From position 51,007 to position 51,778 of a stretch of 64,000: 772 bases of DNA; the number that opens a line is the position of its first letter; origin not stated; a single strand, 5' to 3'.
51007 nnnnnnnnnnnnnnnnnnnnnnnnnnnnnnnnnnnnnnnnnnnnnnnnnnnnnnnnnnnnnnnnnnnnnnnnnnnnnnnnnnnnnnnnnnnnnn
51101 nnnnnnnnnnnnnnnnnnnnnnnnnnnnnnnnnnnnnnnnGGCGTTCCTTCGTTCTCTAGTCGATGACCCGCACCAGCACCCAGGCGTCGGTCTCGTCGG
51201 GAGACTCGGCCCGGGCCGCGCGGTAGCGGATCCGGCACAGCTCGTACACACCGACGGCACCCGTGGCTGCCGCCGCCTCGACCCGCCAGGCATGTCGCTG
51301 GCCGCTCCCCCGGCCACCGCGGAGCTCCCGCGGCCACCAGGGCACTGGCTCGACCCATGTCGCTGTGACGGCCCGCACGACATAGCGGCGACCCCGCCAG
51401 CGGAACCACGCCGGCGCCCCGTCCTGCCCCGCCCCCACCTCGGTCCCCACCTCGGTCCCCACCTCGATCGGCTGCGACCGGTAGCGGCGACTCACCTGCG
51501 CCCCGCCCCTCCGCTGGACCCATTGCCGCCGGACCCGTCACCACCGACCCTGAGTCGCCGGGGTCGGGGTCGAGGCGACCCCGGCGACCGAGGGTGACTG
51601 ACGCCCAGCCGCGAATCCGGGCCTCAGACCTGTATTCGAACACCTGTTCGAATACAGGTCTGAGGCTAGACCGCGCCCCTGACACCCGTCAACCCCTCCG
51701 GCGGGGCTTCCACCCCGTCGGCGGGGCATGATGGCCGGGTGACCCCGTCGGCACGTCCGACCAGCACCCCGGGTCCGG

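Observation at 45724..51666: SOS-box-controlled cassette: two small unknown proteins + DnaE2 + catalytically intact DinB, with no ImuA'/ImuB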

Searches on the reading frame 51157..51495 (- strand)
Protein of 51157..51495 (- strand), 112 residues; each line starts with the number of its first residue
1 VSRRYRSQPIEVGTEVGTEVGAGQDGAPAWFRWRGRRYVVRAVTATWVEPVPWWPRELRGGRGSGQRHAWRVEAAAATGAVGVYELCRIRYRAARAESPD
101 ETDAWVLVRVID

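Call 3: search_protein_families(library=pfam, proteins=[window:51157-51495:-], max_evalue=0.01)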
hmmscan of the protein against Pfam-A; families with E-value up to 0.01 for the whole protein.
window:51157-51495:- (112 aa): 1 family
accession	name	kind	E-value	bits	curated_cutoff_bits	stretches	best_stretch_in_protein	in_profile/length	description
PF20114.4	DUF6504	-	1.3e-17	64.3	24.2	1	1-112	1-103/103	Domain of unknown function (DUF6504)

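Call 4: search_protein_families(library=ncbifam, proteins=[window:51157-51495:-], max_evalue=0.01)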
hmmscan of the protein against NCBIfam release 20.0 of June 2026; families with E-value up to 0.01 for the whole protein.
window:51157-51495:- (112 aa): 0 families

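Call 19: find_homologous_proteins(query=window:51157-51495:-, max_evalue=0.001)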
Query window:51157-51495:- (112 aa): 60 proteins with E <= 0.001 among 218 candidates.
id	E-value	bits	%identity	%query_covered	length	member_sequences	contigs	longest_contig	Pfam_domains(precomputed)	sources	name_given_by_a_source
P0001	1.6e-67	243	100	100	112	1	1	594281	PF20114.5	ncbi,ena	-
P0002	7.7e-36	141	67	100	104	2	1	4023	PF20114.5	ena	-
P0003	1.7e-33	133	64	100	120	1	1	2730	PF20114.5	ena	-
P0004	6.1e-30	122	63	100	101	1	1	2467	PF20114.5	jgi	jgi:hypothetical protein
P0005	1.3e-29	121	57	100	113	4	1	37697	PF20114.5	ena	-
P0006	1.8e-29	120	51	100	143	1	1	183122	PF20114.5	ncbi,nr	ncbi:MAG: hypothetical protein GC156_01355 [Actinomycetales bacterium]|nr:hypothetical protein [Acti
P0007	1.1e-22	98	53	100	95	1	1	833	PF20114.5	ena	-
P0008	2.1e-22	98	54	100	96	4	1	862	PF20114.5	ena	-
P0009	3.2e-22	97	63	79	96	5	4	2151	PF20114.5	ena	-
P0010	8.0e-22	96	53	100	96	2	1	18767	PF20114.5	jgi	jgi:hypothetical protein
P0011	1.5e-21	95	54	100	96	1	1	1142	PF20114.5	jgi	jgi:hypothetical protein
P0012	4.4e-21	93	55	85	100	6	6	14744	PF20114.5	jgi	-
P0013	6.1e-21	93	61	79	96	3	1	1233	PF20114.5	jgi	jgi:hypothetical protein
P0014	9.6e-21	92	54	100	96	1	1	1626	PF20114.5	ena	-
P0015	7.3e-20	89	53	100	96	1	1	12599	PF20114.5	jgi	jgi:hypothetical protein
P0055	1.8e-8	53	50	77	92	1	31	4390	PF20114.5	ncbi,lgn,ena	-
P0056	2.1e-8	52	40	100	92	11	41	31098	PF20114.5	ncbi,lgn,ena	-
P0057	3.3e-8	52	39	100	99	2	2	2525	PF20114.5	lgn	-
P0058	7.1e-7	47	51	57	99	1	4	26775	PF20114.5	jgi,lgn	jgi:hypothetical protein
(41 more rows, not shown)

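Call 21: search_solved_structures(query=A1, max_evalue=10, show_alignments=3)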
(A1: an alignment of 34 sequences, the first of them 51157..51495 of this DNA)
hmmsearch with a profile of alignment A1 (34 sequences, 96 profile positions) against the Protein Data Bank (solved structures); distinct sequences matched with E-value up to 10: 0.

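Call 30: search_protein_representatives(alignment_id=A1)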
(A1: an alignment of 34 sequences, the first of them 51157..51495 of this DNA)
Query: 34 sequences, 96 profile positions. Proteins with E-value up to 0.001 (for the whole library): 1115; up to 1e-10: 409; up to 1e-30: 0. The best 150 are listed.
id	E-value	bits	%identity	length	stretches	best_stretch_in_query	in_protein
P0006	4.8e-29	116.4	-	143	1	1-96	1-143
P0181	1.9e-27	111.3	-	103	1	1-96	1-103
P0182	5.5e-25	103.3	-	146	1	1-96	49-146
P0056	2.6e-24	101.2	-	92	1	1-96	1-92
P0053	1.3e-23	99.0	-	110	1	1-96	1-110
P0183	2.8e-23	97.9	-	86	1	3-96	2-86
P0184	2.4e-22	94.9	-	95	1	1-96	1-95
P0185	3.0e-22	94.6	-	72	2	1-44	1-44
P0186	4.7e-22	93.9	-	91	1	1-96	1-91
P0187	5.8e-22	93.7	-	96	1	1-96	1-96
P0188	2.0e-21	91.9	-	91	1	2-96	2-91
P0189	2.2e-21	91.8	-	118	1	1-90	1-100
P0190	2.5e-21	91.6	-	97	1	1-96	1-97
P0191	2.7e-21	91.5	-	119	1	1-96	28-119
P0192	6.3e-20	87.1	-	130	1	4-96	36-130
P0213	2.8e-17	78.6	-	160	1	17-96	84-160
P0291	1.9e-14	69.5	-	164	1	13-83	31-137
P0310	3.3e-14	68.8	-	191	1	17-83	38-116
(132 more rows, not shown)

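Call 50: find_encoding_contigs(protein=P0056, flank=8000, max_places=3)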
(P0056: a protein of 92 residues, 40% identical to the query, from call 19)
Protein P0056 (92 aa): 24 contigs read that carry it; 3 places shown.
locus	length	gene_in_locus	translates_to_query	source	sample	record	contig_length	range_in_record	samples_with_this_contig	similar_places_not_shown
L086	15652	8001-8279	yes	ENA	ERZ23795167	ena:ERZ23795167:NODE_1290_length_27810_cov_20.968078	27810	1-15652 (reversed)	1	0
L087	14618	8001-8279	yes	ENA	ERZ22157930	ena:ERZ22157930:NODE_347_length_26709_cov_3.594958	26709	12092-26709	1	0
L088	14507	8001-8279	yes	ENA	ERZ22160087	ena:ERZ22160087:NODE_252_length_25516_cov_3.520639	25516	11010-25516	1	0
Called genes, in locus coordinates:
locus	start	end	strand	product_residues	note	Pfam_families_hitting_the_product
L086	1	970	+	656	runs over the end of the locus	PF17764:PriA_3primeBD, PF27106:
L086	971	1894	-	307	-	PF00892:EamA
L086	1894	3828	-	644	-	PF00069:Pkinase, PF01636:APH (faint), PF07714:PK_Tyr_Ser-Thr, PF03109:ABC1 (faint), PF03793:PASTA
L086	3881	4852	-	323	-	PF01476:LysM, PF23473:LysM3_LYK4_5 (faint), PF01476:LysM, PF01464:SLT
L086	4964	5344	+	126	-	PF21531:Rv2175c_wHTH, PF18367:Rv2175c_C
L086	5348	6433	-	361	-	PF00348:polyprenyl_synt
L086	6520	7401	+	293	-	PF02219:MTHFR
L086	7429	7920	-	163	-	PF04073:tRNA_edit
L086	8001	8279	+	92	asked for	PF20114:DUF6504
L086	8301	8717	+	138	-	PF18726:HEPN_SAV_6107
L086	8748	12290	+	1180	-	PF02811:PHP, PF07733:DNA_pol3_alpha, PF17657:DNA_pol3_finger, PF14579:HHH_6, PF01336:tRNA_anti-codon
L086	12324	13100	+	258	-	PF13489:Methyltransf_23, PF05175:MTS (weak), PF09445:Methyltransf_15 (weak), PF13649:Methyltransf_25, PF13847:Methyltransf_31, PF08241:Methyltransf_11, PF08242:Methyltransf_12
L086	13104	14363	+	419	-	PF00817:IMS, PF21999:IMS_HHH_1 (weak), PF11799:IMS_C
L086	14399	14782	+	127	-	PF11239:DUF3040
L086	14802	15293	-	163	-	PF04306:DUF456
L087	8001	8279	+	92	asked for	PF20114:DUF6504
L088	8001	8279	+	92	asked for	PF20114:DUF6504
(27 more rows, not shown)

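Call 51: find_encoding_contigs(protein=P0058, flank=8000, max_places=3)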
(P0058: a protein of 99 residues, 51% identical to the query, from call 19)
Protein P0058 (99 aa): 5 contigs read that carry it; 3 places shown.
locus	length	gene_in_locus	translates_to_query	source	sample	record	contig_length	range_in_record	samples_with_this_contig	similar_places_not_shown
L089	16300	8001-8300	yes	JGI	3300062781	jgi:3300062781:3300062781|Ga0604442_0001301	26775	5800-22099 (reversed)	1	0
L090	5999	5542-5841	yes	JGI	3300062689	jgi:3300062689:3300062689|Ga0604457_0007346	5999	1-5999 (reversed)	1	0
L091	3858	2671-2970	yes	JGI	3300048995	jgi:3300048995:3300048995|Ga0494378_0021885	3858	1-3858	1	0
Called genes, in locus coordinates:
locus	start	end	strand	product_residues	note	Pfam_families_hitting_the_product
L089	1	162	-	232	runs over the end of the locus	PF02585:PIG-L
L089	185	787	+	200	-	-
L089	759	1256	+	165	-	PF06210:DUF1003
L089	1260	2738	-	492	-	PF00070:Pyr_redox (faint), PF00890:FAD_binding_2 (faint), PF01266:DAO (weak), PF01593:Amino_oxidase, PF07992:Pyr_redox_2 (faint), PF13450:NAD_binding_8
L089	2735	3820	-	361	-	PF13506:Glyco_transf_21, PF00535:Glycos_transf_2, PF13641:Glyco_tranf_2_3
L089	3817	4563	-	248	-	PF04240:Caroten_synth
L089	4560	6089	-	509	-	PF01266:DAO (weak), PF01593:Amino_oxidase, PF01946:Thi4 (weak), PF12831:FAD_oxidored (weak), PF13450:NAD_binding_8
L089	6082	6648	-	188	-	PF00583:Acetyltransf_1 (weak), PF13508:Acetyltransf_7, PF13673:Acetyltransf_10 (weak)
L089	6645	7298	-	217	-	-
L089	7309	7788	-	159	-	PF04073:tRNA_edit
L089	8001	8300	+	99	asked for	PF20114:DUF6504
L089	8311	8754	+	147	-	PF18726:HEPN_SAV_6107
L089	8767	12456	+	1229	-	PF02811:PHP, PF07733:DNA_pol3_alpha, PF17657:DNA_pol3_finger, PF14579:HHH_6, PF01336:tRNA_anti-codon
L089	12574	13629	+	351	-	PF26571:VldE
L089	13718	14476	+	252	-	PF13489:Methyltransf_23, PF01209:Ubie_methyltran (faint), PF08241:Methyltransf_11, PF08242:Methyltransf_12, PF13649:Methyltransf_25, PF13847:Methyltransf_31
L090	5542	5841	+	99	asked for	PF20114:DUF6504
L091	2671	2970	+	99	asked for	PF20114:DUF6504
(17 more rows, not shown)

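Call 78: predict_structure(alignment_id=A1)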
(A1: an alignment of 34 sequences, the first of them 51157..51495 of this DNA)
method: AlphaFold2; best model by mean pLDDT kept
length: 112 residues; sequences in the alignment: 34
mean_pLDDT: 79.3   pTM: 0.72
mean pLDDT of the five models: 79.3, 77.9, 77.7, 75.4, 74.8
residues with pLDDT >= 90: 48; 70-90: 29; 50-70: 25; < 50: 10
segments of 3 or more residues with pLDDT < 50: 18-22
pLDDT, mean of each block of 10 residues (from residue 1): 78 69 72 95 92 57 73 93 92 65 87 83
secondary structure, 60 per line:
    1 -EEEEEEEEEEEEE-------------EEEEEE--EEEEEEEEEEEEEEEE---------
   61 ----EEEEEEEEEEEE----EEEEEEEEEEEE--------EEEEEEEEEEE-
elements in order: E2-14 E28-33 E36-51 E65-76 E81-92 E101-111

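Call 82: fold_search(model_id=the predicted structure, library=pdb)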
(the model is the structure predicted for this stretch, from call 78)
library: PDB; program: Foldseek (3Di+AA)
matches with E <= 10: 422; with E <= 0.001: 0
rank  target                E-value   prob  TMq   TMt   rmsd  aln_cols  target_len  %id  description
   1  5w5e_A                5.8e-01  0.06  0.20  0.15  17.1       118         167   12  Re-refinement of the pyocin tube structure (released 2017-08-16)
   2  3olo_B                6.8e-01  0.60  0.28  0.29   3.5        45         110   13  Crystal structure of a PAS domain from two-component sensor histidine kinase (released 2010-09-15)
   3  3olo_A                8.5e-01  0.54  0.29  0.29   3.4        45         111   13  Crystal structure of a PAS domain from two-component sensor histidine kinase (released 2010-09-15)
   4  4jt3                  9.0e-01  0.35  0.36  0.18   9.4       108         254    7  Crystal Structure of TTK kinase domain with an inhibitor: 400740 (released 2014-03-26)
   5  5l4q_A                1.1e+00  0.38  0.34  0.15   6.8       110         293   12  Crystal Structure of Adaptor Protein 2 Associated Kinase 1 (AAK1) in Complex with LKB1 (AAK1 Dual Inhibitor) (released 2016-06-08)
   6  3lyd_B                1.1e+00  0.16  0.36  0.27  12.6       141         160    6  Crystal structure of Putative uncharacterized protein from Jonesia denitrificans (released 2010-03-09)
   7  3lyd_A                1.1e+00  0.09  0.29  0.22  14.2       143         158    8  Crystal structure of Putative uncharacterized protein from Jonesia denitrificans (released 2010-03-09)
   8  1gy6_A                1.2e+00  0.54  0.35  0.32   4.1        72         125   11  NTF2 from rat, ammonium sulphate conditions (released 2002-06-20)
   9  1gy5_B                1.2e+00  0.47  0.36  0.33   4.6        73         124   12  D92N,D94N double point mutant of human Nuclear Transport Factor 2 (NTF2) (released 2002-06-20)
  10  4xt2_B                1.3e+00  0.28  0.28  0.28   3.5        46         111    9  Crystal structure of the high affinity heterodimer of HIF2 alpha and ARNT C-terminal PAS domains in complex with a tet (released 2015-12-09)
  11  1jb4_A                1.3e+00  0.47  0.35  0.32   4.1        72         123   11  CRYSTAL STRUCTURE OF NTF2 M102E MUTANT (released 2002-03-13)
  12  7t2e_A                1.3e+00  0.04  0.20  0.16  17.5       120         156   12  Structure of bacteriophage lambda tube protein V in C6 (released 2022-12-07)
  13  8k35_L                1.4e+00  0.04  0.20  0.16  17.4       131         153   11  Structure of the bacteriophage lambda tail tip complex (released 2023-11-15)
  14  8k36_A                1.4e+00  0.04  0.20  0.16  17.2       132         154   11  Structure of the bacteriophage lambda tail tube (released 2023-11-15)
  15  3lyx_A                1.5e+00  0.38  0.31  0.29   2.6        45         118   16  Crystal structure of the PAS domain of the protein CPS_1291 from Colwellia psychrerythraea. Northeast Structural Genom (released 2010-04-07)
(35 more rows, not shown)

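Call 89: search_protein_families(library=padloc, proteins=[window:51157-51495:-], max_evalue=0.01)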
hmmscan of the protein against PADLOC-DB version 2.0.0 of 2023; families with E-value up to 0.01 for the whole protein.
window:51157-51495:- (112 aa): 0 families

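Call 93: find_encoding_contigs(protein=P0057, flank=6000, max_places=2)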
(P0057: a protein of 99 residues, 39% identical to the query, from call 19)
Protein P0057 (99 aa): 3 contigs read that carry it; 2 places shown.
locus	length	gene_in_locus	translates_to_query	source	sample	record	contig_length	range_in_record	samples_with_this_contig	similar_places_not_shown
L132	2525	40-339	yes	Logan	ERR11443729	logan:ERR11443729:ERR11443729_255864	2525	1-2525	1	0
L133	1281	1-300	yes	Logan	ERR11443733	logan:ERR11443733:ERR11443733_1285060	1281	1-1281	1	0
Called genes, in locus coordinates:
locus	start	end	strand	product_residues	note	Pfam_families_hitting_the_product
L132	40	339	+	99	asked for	PF20114:DUF6504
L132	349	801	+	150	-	PF18726:HEPN_SAV_6107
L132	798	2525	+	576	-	?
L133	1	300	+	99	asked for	PF20114:DUF6504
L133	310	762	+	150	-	PF18726:HEPN_SAV_6107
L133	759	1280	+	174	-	?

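Call 94: find_encoding_contigs(protein=P0055, flank=6000, max_places=2)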
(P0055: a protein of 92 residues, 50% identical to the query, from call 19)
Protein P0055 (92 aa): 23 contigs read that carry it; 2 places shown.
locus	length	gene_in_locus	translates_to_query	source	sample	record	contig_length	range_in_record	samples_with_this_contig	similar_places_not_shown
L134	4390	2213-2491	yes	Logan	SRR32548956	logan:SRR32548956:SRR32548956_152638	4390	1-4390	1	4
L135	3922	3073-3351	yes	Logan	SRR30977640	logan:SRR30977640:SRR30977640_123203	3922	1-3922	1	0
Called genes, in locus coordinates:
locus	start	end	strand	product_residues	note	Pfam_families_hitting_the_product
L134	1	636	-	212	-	?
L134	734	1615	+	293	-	PF02219:MTHFR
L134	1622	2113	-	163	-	PF04073:tRNA_edit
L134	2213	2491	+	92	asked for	PF20114:DUF6504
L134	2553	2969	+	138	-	PF18726:HEPN_SAV_6107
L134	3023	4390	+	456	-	?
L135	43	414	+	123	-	PF21531:Rv2175c_wHTH, PF18367:Rv2175c_C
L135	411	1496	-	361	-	PF00348:polyprenyl_synt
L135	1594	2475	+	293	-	PF02219:MTHFR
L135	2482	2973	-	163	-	PF04073:tRNA_edit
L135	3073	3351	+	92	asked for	PF20114:DUF6504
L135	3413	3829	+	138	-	PF18726:HEPN_SAV_6107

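Call 95: find_encoding_contigs(protein=P0213, flank=6000, max_places=2)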
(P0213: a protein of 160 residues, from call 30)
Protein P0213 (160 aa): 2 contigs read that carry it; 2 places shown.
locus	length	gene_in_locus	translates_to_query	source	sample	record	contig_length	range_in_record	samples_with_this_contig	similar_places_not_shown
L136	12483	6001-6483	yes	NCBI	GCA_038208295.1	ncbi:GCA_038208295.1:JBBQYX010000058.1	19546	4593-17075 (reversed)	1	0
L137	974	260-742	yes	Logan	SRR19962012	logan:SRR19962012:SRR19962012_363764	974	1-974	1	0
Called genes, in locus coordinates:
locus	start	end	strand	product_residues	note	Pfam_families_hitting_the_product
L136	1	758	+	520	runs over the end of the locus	PF00140:Sigma70_r1_2, PF04542:Sigma70_r2, PF04539:Sigma70_r3, PF04545:Sigma70_r4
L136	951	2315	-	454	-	PF03007:WS_DGAT_cat, PF00668:Condensation (faint), PF06974:WS_DGAT_C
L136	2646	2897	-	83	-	PF24254:DUF7455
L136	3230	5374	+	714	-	PF02518:HATPase_c, PF00204:DNA_gyraseB, PF01751:Toprim, PF00986:DNA_gyraseB_C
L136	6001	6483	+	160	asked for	PF20114:DUF6504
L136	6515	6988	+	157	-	PF18726:HEPN_SAV_6107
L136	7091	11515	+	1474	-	PF02811:PHP, PF07733:DNA_pol3_alpha, PF17657:DNA_pol3_finger, PF14579:HHH_6, PF01336:tRNA_anti-codon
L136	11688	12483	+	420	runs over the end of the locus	PF00817:IMS, PF11798:IMS_HHH (weak), PF21999:IMS_HHH_1 (weak), PF11799:IMS_C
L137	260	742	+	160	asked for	PF20114:DUF6504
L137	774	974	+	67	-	?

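Call 96: find_encoding_contigs(protein=P0192, flank=6000, max_places=2)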
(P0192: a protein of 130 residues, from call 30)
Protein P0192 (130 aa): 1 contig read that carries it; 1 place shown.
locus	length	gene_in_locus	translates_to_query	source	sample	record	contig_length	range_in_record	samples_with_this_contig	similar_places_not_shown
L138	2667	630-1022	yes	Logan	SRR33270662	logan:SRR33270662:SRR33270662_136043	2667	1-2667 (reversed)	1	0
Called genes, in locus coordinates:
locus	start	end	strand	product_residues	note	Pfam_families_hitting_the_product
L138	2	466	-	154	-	PF04073:tRNA_edit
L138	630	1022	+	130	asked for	PF20114:DUF6504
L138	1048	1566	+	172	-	PF18726:HEPN_SAV_6107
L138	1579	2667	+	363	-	?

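Call 97: find_encoding_contigs(protein=P0310, flank=6000, max_places=2)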
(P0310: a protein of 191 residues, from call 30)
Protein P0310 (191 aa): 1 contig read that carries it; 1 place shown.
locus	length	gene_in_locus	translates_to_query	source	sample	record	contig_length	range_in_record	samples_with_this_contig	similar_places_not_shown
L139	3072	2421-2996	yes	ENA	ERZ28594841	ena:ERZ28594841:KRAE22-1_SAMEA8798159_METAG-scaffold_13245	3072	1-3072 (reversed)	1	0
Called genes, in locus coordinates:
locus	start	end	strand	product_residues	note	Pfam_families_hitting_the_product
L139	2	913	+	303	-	?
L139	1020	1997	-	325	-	PF15461:BCD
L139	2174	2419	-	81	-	-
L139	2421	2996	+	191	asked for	PF20114:DUF6504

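Call 98: find_encoding_contigs(protein=P0291, flank=6000, max_places=2)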
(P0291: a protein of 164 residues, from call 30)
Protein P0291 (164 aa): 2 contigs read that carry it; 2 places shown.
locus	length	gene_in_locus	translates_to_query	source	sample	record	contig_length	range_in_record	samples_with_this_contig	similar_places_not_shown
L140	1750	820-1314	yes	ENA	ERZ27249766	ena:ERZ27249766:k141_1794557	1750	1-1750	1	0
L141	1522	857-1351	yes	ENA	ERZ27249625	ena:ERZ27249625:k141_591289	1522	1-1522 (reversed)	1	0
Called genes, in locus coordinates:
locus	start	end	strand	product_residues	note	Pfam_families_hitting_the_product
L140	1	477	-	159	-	?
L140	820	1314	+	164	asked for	PF20114:DUF6504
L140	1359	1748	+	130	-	?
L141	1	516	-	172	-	?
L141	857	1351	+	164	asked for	PF20114:DUF6504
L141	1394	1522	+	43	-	?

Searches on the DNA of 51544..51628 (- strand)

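Call 65: build_rna_model(alignment_id=A3, structure=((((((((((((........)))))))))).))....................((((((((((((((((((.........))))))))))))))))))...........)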
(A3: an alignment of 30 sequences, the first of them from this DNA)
Model R1 built from alignment A3 (30 sequences, 109 columns); structure: as given.
model positions 87; base pairs 30; branch points 1; effective number of sequences 1.7; information 0.654 bits per position. Calibrated on 0.2 Mb of random sequence (short: E-values are rough).
structure used (alignment columns):
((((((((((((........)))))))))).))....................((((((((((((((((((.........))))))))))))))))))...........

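Call 67: search_with_rna_model(model_id=R1, sources=[window, L003, L004, L009, L011, L012, L013, L014, L015, L016, L018, L020, L022, L023, L024, L025, L027, L028, L031, L032, L033, L037, L050, L056, L058, L062, L064, L073, L076, L086, L089, L091], max_evalue=1)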
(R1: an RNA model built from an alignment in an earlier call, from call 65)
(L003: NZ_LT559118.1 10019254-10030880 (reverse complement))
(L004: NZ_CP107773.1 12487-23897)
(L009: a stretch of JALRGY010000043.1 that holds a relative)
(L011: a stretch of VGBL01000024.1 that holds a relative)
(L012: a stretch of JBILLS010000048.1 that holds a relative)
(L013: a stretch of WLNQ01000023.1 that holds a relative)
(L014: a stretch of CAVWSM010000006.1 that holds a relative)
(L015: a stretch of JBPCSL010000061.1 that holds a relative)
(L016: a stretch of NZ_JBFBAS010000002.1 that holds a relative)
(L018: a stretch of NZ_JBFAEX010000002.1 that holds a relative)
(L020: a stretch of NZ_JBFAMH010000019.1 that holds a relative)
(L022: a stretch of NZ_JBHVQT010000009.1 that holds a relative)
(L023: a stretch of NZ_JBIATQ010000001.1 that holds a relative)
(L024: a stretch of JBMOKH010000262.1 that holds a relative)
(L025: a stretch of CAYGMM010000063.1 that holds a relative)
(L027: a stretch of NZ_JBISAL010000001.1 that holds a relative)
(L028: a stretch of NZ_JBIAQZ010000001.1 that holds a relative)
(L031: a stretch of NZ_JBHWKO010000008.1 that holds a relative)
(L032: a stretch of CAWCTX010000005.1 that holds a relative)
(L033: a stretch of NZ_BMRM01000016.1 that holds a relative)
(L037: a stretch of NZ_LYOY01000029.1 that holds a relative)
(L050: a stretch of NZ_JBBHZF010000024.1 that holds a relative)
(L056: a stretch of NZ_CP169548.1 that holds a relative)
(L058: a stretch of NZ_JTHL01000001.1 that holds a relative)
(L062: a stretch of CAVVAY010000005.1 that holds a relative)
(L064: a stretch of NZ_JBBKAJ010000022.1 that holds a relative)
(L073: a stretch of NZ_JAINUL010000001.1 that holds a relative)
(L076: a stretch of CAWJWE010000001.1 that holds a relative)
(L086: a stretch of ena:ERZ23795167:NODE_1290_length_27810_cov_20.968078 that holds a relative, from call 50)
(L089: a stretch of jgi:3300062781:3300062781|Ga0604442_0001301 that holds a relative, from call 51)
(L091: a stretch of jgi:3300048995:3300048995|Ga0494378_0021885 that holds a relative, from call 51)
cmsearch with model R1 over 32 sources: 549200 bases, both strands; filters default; matches with E-value up to 1: 10.
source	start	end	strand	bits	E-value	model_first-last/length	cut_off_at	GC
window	51544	51628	-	81.1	6.1e-15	1-87/87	no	0.75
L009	4027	4142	+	52.5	1e-08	1-87/87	no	0.63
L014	8324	8409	+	28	0.0022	1-87/87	no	0.74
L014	8353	8438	-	24.4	0.014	1-87/87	no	0.77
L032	8301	8384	+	23.5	0.021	1-87/87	no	0.74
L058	82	168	-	20.2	0.11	1-87/87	no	0.72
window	51538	51598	+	19.3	0.17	1-87/87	no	0.75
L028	7767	7805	-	18.5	0.26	41-79/87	no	0.85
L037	2672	2735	-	17.6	0.4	1-87/87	no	0.73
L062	14538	14595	+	17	0.55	1-87/87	no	0.78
